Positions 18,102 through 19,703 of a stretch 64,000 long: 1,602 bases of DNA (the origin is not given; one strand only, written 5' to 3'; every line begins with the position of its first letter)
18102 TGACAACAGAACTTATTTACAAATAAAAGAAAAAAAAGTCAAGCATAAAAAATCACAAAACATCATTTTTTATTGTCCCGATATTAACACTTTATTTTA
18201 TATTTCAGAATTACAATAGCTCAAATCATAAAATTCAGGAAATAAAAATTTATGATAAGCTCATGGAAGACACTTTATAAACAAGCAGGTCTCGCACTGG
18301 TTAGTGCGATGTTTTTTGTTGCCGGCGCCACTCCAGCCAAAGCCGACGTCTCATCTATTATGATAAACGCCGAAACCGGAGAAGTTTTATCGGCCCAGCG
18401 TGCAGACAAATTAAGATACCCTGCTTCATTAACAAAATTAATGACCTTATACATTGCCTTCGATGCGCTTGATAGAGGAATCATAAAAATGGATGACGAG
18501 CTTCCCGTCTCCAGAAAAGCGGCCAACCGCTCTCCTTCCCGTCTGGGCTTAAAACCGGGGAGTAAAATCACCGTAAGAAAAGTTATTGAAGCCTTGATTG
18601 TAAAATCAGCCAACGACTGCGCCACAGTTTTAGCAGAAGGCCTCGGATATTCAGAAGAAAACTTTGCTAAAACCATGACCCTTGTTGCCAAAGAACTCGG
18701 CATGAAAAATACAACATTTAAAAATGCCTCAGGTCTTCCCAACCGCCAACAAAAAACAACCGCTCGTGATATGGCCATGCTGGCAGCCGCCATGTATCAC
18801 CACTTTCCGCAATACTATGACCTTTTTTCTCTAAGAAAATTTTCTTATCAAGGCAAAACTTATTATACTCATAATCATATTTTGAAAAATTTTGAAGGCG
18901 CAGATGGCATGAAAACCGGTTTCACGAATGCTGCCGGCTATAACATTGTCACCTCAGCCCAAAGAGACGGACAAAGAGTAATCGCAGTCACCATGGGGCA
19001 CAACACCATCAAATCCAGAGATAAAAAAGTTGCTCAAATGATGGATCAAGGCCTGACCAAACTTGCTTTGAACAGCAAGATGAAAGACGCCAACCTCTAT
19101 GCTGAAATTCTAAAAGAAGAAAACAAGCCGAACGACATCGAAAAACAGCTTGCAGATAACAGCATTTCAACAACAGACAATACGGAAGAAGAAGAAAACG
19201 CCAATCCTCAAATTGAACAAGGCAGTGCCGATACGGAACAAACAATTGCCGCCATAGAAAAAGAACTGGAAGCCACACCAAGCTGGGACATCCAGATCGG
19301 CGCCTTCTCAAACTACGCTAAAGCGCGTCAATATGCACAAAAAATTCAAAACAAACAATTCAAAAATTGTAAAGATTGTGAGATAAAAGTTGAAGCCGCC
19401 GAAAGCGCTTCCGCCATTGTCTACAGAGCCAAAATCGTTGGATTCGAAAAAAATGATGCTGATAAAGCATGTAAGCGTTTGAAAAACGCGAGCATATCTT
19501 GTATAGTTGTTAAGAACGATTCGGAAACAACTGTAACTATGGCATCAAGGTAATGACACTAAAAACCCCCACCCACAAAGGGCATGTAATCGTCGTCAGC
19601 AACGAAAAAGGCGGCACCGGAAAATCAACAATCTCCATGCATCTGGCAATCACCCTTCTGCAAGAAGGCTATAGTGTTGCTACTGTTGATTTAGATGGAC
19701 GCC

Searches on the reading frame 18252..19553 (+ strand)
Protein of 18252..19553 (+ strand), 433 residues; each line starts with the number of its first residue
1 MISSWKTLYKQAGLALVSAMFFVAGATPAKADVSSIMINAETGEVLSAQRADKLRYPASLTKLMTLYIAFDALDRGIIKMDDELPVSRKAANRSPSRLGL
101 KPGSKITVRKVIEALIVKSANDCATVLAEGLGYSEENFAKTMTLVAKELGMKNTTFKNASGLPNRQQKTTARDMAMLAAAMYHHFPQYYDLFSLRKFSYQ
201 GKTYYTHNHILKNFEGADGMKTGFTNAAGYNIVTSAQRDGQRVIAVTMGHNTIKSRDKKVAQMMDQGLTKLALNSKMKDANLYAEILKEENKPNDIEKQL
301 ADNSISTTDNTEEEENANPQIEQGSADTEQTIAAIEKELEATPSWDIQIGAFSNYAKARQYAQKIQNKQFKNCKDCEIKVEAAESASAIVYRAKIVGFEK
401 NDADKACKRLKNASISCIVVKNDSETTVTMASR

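Call 80: search_protein_families(library=ncbifam, proteins=[window:18252-19553:+], max_evalue=1e-10)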
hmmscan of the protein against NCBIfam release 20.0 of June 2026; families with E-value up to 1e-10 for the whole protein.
window:18252-19553:+ (433 aa): 7 families
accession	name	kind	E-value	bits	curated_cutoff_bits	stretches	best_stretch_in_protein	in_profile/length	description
NF008489.0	PRK11397.1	equivalog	9.3e-46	156.3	610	1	23-271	28-283/389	serine-type D-Ala-D-Ala carboxypeptidase DacD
NF008059.0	PRK10793.1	equivalog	8.8e-43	146.5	694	1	29-269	43-290/403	D-alanyl-D-alanine carboxypeptidase DacA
NF007445.0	PRK10001.1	equivalog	1.6e-41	142.4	765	1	29-267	36-281/400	serine-type D-Ala-D-Ala carboxypeptidase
NF038258.2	PBP4_Staph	exception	1e-38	133.2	500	1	34-269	42-299/366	penicillin-binding protein PBP4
NF038273.1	strep_PBP3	exception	5.2e-35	121.2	490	1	34-336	30-355/407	D-alanyl-D-alanine carboxypeptidase PBP3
NF008668.0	PRK11669.1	equivalog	7.9e-19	67.9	294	1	31-248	42-261/316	D-alanyl-D-alanine endopeptidase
NF000471.1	vanY_of_D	exception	3.8e-11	42.8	625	0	34-265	101-349/354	transpeptidase-like D-Ala-D-Ala carboxypeptidase VanY-D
